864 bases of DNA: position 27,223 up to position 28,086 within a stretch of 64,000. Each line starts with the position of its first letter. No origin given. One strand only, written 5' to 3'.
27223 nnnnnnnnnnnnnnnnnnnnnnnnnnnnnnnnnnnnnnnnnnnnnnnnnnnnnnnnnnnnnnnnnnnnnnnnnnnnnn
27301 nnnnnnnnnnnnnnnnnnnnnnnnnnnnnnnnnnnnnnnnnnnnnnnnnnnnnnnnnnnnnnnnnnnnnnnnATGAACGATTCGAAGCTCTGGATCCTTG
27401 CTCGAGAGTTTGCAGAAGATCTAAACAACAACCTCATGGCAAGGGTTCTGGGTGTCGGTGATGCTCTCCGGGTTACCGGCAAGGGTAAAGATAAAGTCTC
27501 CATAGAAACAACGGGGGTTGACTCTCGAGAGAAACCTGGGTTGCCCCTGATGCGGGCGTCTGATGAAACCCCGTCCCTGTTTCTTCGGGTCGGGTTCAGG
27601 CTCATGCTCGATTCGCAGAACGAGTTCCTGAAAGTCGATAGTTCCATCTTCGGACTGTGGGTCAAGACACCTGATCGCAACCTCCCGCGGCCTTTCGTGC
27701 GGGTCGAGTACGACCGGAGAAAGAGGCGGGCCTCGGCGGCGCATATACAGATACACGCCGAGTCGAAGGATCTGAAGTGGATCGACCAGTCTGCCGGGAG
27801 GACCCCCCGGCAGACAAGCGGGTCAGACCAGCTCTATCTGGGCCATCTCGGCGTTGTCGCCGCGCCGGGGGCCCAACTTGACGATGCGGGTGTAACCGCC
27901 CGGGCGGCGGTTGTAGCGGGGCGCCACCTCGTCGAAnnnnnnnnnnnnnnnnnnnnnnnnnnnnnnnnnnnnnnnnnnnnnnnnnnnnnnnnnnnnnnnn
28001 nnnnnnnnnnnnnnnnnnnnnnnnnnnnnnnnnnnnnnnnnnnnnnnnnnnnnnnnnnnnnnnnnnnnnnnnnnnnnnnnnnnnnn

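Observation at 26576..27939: Low-GC two-gene module (acidic 58-73 aa protein plus basic protein of about 19 kDa) wedged between truA and rplQ, driven by element copy D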

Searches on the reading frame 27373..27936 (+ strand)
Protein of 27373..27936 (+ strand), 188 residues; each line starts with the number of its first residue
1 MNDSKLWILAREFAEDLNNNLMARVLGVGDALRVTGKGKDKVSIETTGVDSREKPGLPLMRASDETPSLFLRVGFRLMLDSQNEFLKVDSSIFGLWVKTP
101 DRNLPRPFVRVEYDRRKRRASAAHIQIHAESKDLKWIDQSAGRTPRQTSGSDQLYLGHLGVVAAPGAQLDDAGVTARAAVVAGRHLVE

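Call 11: search_protein_families(library=pfam, proteins=[window:27373-27936:+], max_evalue=1)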
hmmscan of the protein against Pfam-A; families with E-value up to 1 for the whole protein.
window:27373-27936:+ (188 aa): 0 families

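Call 12: search_protein_families(library=padloc, proteins=[window:27373-27936:+], max_evalue=1)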
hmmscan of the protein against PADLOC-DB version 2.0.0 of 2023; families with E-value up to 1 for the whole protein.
window:27373-27936:+ (188 aa): 0 families

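Call 13: search_protein_families(library=phrogs, proteins=[window:27373-27936:+], max_evalue=1)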
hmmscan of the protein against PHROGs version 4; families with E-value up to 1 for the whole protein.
window:27373-27936:+ (188 aa): 1 family
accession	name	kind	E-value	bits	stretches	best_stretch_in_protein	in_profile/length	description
phrog_6001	-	unknown function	0.31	11.7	1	11-39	28-56/68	-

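Call 14: search_protein_families(library=ncbifam, proteins=[window:27373-27936:+], max_evalue=1)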
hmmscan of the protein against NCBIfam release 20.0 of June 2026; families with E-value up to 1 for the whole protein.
window:27373-27936:+ (188 aa): 0 families

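Call 16: find_encoding_contigs(protein=window:27373-27936:+, flank=10000, max_places=6)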
Protein window:27373-27936:+ (188 aa): no gene with exactly this product is on record in the collection.

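Call 17: find_homologous_proteins(query=window:27373-27936:+, max_evalue=0.01)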
Query window:27373-27936:+ (188 aa): 7 proteins with E <= 0.01 among 422 candidates.
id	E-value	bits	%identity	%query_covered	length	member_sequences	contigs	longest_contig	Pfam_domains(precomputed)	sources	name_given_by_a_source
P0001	1.3e-65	238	100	59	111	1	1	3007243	-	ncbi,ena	-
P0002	1.4e-48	183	63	77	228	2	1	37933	-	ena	-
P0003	4.1e-47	178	64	78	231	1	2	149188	-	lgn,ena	-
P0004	6.5e-44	168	60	74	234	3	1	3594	-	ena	-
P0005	6.9e-43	164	61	71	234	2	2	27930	-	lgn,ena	-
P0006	7.2e-35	138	96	37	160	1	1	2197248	-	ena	-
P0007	7.5e-31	125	73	45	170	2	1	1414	-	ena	-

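Call 19: find_encoding_contigs(protein=P0001, flank=3000, max_places=3)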
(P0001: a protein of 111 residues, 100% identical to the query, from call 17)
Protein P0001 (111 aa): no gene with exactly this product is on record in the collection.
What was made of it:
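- Tried and rejected: Exact-protein look-ups: the 188-aa ORF2 and P0001 were not on record (calls 16, 19).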

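Call 20: find_encoding_contigs(protein=P0003, flank=10000, max_places=4)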
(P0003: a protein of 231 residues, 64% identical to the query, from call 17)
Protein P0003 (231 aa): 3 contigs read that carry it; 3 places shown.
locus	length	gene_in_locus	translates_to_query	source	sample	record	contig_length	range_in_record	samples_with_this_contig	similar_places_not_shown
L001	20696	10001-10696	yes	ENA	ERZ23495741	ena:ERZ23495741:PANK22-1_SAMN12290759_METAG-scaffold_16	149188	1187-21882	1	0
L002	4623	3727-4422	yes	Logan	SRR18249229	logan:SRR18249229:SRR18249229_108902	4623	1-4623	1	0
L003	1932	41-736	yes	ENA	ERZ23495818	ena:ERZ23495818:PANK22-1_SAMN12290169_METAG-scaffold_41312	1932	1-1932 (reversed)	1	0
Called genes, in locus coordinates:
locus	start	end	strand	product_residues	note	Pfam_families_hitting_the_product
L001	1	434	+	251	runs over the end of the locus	-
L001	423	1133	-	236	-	PF01502:PRA-CH, PF01503:PRA-PH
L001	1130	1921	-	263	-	PF00977:His_biosynth, PF05690:ThiG (faint), PF03060:NMO (faint)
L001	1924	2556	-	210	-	PF00117:GATase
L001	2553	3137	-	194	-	PF00475:IGPD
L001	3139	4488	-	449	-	PF00815:Histidinol_dh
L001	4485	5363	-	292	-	PF01634:HisG, PF08029:HisG_C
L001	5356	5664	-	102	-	PF01371:Trp_repressor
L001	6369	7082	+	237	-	PF00977:His_biosynth, PF00478:IMPDH (faint), PF01207:Dus (faint)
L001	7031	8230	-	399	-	PF04107:GCS2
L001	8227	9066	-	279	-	PF04705:TSNR_N (weak), PF22435:MRM3-like_sub_bind, PF00588:SpoU_methylase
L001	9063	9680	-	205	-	PF00881:Nitroreductase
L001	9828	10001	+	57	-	-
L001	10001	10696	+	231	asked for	-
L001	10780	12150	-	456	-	PF02233:PNTB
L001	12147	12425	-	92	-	PF12769:PNTB_4TM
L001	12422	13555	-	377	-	PF02826:2-Hacid_dh_C (faint), PF05222:AlaDh_PNT_N, PF01262:AlaDh_PNT_C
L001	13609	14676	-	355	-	PF00180:Iso_dh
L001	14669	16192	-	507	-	PF00682:HMGL-like, PF22617:HCS_D2, PF08502:LeuA_dimer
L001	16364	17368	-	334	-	PF02826:2-Hacid_dh_C (weak), PF03446:NAD_binding_2 (weak), PF03807:F420_oxidored (weak), PF07991:KARI_N, PF01450:KARI_C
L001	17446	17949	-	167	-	PF01842:ACT, PF13291:ACT_4 (faint), PF22629:ACT_AHAS_ss, PF13710:ACT_5, PF10369:ALS_ss_C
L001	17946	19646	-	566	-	PF02776:TPP_enzyme_N, PF00205:TPP_enzyme_M, PF02775:TPP_enzyme_C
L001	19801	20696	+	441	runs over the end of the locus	PF05991:NYN_YacP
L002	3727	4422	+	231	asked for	-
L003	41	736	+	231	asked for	-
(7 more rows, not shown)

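Call 21: find_encoding_contigs(protein=P0002, flank=10000, max_places=4)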
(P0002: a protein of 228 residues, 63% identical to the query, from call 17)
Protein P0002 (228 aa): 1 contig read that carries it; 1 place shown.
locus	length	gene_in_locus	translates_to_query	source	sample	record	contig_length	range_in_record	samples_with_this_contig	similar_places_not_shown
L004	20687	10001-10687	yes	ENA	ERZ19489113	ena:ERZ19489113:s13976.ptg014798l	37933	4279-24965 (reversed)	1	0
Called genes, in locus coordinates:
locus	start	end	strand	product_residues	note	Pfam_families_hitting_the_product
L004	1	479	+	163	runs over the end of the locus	-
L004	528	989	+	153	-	PF08818:DUF1801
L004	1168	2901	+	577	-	PF17203:sCache_3_2 (faint), PF08269:dCache_2 (weak), PF17200:sCache_2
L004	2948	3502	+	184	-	PF01243:PNPOx_N, PF12900:Pyridox_ox_2 (weak)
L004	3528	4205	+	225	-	PF03737:RraA-like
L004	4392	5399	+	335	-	PF02779:Transket_pyr, PF02780:Transketolase_C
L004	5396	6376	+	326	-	PF00676:E1_dh, PF02775:TPP_enzyme_C (faint)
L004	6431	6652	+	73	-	PF00364:Biotin_lipoyl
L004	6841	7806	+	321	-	PF01555:N6_N4_Mtase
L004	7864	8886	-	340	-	PF00356:LacI, PF00532:Peripla_BP_1, PF13407:Peripla_BP_4, PF13377:Peripla_BP_3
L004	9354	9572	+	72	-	PF00578:AhpC-TSA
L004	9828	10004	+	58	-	-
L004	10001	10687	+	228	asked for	-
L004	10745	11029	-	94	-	PF03992:ABM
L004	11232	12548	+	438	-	PF05221:AdoHcyase, PF00670:AdoHcyase_NAD, PF02826:2-Hacid_dh_C, PF07991:KARI_N (weak)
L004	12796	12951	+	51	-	PF01316:Arg_repressor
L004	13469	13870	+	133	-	PF00764:Arginosuc_synth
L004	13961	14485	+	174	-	PF20979:Arginosuc_syn_C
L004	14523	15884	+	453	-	PF00206:Lyase_1, PF14698:ASL_C2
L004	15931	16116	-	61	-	-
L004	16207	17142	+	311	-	-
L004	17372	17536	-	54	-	-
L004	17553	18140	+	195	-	-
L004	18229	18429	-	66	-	-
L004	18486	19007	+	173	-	PF00528:BPD_transp_1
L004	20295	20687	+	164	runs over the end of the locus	PF08530:PepX_C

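Call 22: find_encoding_contigs(protein=P0006, flank=10000, max_places=4)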
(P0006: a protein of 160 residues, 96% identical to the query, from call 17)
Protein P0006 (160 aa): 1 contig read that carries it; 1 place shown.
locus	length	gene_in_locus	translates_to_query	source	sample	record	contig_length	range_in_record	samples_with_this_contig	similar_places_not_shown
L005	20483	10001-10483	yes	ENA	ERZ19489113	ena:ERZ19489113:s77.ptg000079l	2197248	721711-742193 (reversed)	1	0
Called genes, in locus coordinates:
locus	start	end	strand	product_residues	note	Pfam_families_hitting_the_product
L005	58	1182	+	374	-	PF02515:CoA_transf_3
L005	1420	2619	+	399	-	PF00155:Aminotran_1_2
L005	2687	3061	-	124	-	PF01648:ACPS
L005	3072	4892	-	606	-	PF13522:GATase_6, PF13537:GATase_7, PF01380:SIS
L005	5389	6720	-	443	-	PF02878:PGM_PMM_I, PF02879:PGM_PMM_II, PF02880:PGM_PMM_III, PF00408:PGM_PMM_IV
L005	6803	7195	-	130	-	PF00380:Ribosomal_S9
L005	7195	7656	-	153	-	PF00572:Ribosomal_L13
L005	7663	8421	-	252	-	PF01416:PseudoU_synth_1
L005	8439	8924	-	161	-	-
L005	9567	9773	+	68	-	-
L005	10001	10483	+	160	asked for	-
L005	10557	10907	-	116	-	PF01196:Ribosomal_L17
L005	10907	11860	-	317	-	PF01193:RNA_pol_L, PF01000:RNA_pol_A_bac, PF03118:RNA_pol_A_CTD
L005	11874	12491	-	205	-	PF00163:Ribosomal_S4, PF01479:S4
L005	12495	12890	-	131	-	PF00411:Ribosomal_S11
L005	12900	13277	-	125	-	PF00416:Ribosomal_S13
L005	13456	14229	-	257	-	PF00557:Peptidase_M24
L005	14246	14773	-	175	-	PF00406:ADK, PF13207:AAA_17, PF13238:AAA_18 (weak), PF13671:AAA_33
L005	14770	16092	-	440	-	PF00344:SecY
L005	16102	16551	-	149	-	PF00828:Ribosomal_L27A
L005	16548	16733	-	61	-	PF00327:Ribosomal_L30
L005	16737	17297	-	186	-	PF00333:Ribosomal_S5, PF03719:Ribosomal_S5_C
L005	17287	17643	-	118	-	PF00861:Ribosomal_L18p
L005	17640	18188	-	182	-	PF00347:Ribosomal_L6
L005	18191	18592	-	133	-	PF00410:Ribosomal_S8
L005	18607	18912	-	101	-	PF00253:Ribosomal_S14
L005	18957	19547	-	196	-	PF00281:Ribosomal_L5, PF00673:Ribosomal_L5_C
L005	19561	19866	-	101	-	PF00467:KOW (weak), PF17136:ribosomal_L24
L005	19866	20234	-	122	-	PF00238:Ribosomal_L14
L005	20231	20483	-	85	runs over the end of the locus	PF00366:Ribosomal_S17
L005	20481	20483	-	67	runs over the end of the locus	PF00831:Ribosomal_L29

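Call 23: find_encoding_contigs(protein=P0005, flank=10000, max_places=4)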
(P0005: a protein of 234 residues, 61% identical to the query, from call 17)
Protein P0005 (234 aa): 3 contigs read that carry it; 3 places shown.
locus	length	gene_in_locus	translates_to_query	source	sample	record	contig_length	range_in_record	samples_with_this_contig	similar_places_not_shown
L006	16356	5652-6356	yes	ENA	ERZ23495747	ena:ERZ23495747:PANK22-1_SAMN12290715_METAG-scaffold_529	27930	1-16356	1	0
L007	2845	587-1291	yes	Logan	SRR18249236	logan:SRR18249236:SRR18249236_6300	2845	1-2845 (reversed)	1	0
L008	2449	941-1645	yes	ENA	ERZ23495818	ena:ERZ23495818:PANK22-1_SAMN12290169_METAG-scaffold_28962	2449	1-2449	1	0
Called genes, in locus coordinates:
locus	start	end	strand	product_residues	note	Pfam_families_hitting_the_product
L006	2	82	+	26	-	?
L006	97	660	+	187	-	-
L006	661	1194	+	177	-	PF00213:OSCP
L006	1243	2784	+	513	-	PF02874:ATP-synt_ab_N, PF00006:ATP-synt_ab, PF00306:ATP-synt_ab_C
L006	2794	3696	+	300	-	PF00231:ATP-synt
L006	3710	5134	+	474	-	PF02874:ATP-synt_ab_N, PF00006:ATP-synt_ab, PF22919:ATP-synt_VA_C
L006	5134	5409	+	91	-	PF02823:ATP-synt_DE_N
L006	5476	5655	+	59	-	-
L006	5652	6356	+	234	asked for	-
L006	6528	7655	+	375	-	PF00923:TAL_FSA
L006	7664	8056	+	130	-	PF02310:B12-binding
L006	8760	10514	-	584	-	PF00395:SLH (faint), PF25390:WD40_RLD, PF13540:RCC1_2, PF25390:WD40_RLD, PF13540:RCC1_2 (weak)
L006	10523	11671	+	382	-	PF02786:CPSase_L_D2 (faint), PF08442:ATP-grasp_2, PF13549:ATP-grasp_5, PF24948:Citrate_synth_N, PF00549:Ligase_CoA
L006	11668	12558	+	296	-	PF02629:CoA_binding, PF13380:CoA_binding_2 (faint), PF13607:Succ_CoA_lig, PF00549:Ligase_CoA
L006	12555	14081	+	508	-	PF02142:MGS, PF01808:AICARFT_IMPCHas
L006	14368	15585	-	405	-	PF01548:DEDD_Tnp_IS110, PF02371:Transposase_20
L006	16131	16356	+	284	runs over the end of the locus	PF00763:THF_DHG_CYH, PF02882:THF_DHG_CYH_C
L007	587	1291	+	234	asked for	-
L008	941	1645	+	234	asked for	-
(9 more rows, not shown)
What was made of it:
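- Flanking genes differ between related genomes (calls 20-23). Insertion sites differ between related genomes and lie directly after or between conserved genes (calls 20-23).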

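Call 32: find_related_loci(query=A5, collection=genome_contigs, flank=6000)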
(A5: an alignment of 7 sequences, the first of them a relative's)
Query A5 (231 aa) in genome_contigs; peptide patterns used: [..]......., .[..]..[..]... (x = any residue, [..] = any of these).
121 stretches matched a pattern; 2 encode a relative of the query (tblastn E <= 1e-3); 2 distinct loci.
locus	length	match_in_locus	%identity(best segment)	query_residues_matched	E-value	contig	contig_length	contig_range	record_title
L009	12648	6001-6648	34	10-223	7e-26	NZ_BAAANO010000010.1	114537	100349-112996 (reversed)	Brevibacterium samyangense strain JCM 14546 sequence10, whole genome shotgun sequence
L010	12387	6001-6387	34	106-223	2e-16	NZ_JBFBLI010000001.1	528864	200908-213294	Citricoccus sp. NPDC079358 NPDC079358_78_H2.ctg-0001, whole genome shotgun sequence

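Call 33: search_solved_structures(query=A5, max_evalue=10, show_alignments=2)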
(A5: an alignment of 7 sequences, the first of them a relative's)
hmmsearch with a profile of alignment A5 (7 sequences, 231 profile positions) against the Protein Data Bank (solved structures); distinct sequences matched with E-value up to 10: 1.
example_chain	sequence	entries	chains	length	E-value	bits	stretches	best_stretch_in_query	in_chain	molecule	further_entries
9e9c_q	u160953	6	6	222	0.085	15.4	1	188-227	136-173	Large ribosomal subunit protein mL64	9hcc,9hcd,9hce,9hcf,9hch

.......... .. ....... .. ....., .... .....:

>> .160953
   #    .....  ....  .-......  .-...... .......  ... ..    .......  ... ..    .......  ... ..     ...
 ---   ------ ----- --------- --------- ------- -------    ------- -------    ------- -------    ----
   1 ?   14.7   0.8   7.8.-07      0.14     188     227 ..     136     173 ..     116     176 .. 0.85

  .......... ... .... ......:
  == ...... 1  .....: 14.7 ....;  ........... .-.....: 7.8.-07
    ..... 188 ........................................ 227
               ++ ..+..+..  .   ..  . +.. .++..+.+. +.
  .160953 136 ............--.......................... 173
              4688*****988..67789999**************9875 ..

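Call 36: search_protein_families(library=pfam, proteins=[P0003, P0002, L009:5968-6702:+, L009:5793-5972:+, L001:9828-9998:+, L005:9770-10480:+], max_evalue=5)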
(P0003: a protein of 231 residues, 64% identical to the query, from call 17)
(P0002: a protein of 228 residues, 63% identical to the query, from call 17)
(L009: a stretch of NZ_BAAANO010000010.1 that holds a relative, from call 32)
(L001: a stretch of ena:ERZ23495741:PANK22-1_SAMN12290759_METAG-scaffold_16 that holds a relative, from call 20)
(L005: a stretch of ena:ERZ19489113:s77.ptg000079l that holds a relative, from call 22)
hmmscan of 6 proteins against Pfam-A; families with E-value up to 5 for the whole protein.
P0003 (231 aa): 0 families

P0002 (228 aa): 1 family
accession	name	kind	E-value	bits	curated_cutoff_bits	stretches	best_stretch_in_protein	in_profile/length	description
PF01231.23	IDO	-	0.25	10.5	26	1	180-217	28-64/412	Indoleamine 2,3-dioxygenase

L009:5968-6702:+ (245 aa): 1 family
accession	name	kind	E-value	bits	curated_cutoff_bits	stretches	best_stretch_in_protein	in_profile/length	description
PF19979.4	DUF6415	-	0.0056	17.8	27.5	1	185-227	48-89/95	Family of unknown function (DUF6415)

L009:5793-5972:+ (60 aa): 0 families

L001:9828-9998:+ (57 aa): 0 families

L005:9770-10480:+ (237 aa): 0 families

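Call 38: predict_structure(alignment_id=A5)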
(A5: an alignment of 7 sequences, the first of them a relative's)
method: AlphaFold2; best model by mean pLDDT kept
length: 231 residues; sequences in the alignment: 7
mean_pLDDT: 44.7   pTM: 0.33
mean pLDDT of the five models: 44.7, 44.2, 43.8, 41.8, 35.0
residues with pLDDT >= 90: 0; 70-90: 0; 50-70: 68; < 50: 163
segments of 3 or more residues with pLDDT < 50: 19-28, 44-67, 73-95, 109-130, 147-184, 195-231
pLDDT, mean of each block of 10 residues (from residue 1): 57 53 45 57 42 38 44 44 40 53 56 40 40 57 47 32 45 41 48 46 34 35 36 29
secondary structure, 60 per line:
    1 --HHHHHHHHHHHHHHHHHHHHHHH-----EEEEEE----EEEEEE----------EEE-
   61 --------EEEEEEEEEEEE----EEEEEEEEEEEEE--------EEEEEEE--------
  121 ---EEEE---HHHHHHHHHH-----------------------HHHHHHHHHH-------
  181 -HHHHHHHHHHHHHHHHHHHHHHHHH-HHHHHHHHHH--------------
elements in order: H3-25 E31-36 E41-46 E57-59 E69-80 E85-97 E106-112 E124-127 H131-140 H164-173 H182-206 H208-217
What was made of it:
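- Tried and rejected: First AF2 model: built on 7 sequences, it was unusable (pLDDT 45, call 38).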

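Call 59: search_dna_similar(query=L005:9770-10480:+, collection=plasmids, mode=protein, max_evalue=0.001)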
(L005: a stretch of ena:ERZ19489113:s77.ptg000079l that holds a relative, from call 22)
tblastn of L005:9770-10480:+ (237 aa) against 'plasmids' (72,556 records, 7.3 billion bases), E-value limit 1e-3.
Records with a match: 5; places in all: 5; records where one place covers at least 80% of the query: 3.
Best place of each record, by identity: <60% 5.
By first word of the organism name: Rhodococcus 2; Curtobacterium 2; Streptomyces 1.
By predicted mobility (MOB-suite, as given by PLSDB): non-mobilizable 5.
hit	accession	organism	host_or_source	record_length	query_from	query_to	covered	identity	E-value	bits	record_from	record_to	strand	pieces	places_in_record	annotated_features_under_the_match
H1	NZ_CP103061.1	Streptomyces albus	Sigle cell,Mouldy hay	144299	9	234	95%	32.5%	3e-16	85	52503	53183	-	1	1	hypothetical protein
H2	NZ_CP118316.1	Rhodococcus sp. DK180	pure culture,crude oil-contaminated soil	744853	10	225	91%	28.1%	4e-11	69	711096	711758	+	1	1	hypothetical protein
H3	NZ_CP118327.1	Rhodococcus sp. DK17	pure culture,crude oil-contaminated soil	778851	10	225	91%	28.1%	4e-11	69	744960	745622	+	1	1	hypothetical protein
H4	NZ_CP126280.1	Curtobacterium sp. MCBD17_035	-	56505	64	228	70%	30.2%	3e-7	58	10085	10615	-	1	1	hypothetical protein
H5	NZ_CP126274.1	Curtobacterium sp. MCBD17_040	-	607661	64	228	70%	30.2%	3e-7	58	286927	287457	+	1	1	hypothetical protein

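Call 60: search_dna_similar(query=L005:9770-10480:+, collection=phages, mode=protein, max_evalue=0.001)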
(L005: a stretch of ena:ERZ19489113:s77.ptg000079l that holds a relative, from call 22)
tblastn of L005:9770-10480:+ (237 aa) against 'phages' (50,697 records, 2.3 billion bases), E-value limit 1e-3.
Records with a match: 2; places in all: 2; records where one place covers at least 80% of the query: 0.
Best place of each record, by identity: <60% 2.
By first word of the organism name: Mycobacterium 2.
By host as written in the record: Mycobacterium abscessus GD102 1; Mycobacterium abscessus GD54 1.
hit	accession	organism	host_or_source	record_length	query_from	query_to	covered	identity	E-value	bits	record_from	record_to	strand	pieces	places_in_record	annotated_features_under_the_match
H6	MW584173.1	Mycobacterium phage prophi102-2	Mycobacterium abscessus GD102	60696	59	227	71%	37.4%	8e-19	91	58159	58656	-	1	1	77: hypothetical protein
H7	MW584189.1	Mycobacterium phage prophiGD54-1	Mycobacterium abscessus GD54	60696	59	227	71%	37.4%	8e-19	91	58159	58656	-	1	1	77: hypothetical protein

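Call 61: get_annotated_region(hit=H6, flank=4000)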
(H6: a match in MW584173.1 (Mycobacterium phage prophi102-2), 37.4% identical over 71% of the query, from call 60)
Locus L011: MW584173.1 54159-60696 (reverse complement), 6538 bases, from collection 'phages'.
description: Mycobacterium phage prophi102-2, complete genome.
organism: Mycobacterium phage prophi102-2 (NCBI taxid 2813210)
taxonomy: Viruses; Duplodnaviria; Heunggongvirae; Uroviricota; Caudoviricetes
host: Mycobacterium abscessus GD102; source: -; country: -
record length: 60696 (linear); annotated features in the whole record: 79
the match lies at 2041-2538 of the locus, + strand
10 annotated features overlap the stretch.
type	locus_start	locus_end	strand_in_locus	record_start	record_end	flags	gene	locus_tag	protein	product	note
CDS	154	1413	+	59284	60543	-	79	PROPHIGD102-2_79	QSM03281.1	tyrosine integrase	-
CDS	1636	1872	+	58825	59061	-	78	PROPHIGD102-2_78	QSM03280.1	hypothetical protein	-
CDS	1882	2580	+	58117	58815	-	77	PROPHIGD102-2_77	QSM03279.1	hypothetical protein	-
CDS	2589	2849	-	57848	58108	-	76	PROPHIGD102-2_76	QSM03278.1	hypothetical protein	-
CDS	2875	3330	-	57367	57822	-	75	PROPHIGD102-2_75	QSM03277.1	holin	-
CDS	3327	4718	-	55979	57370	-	74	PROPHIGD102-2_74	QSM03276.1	lysin A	-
CDS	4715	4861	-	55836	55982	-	73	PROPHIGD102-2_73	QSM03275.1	hypothetical protein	-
CDS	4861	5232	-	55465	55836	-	72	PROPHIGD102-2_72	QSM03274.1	hypothetical protein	-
CDS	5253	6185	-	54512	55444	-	71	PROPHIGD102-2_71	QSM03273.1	minor tail protein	-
CDS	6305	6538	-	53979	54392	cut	70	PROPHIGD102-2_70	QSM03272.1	hypothetical protein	-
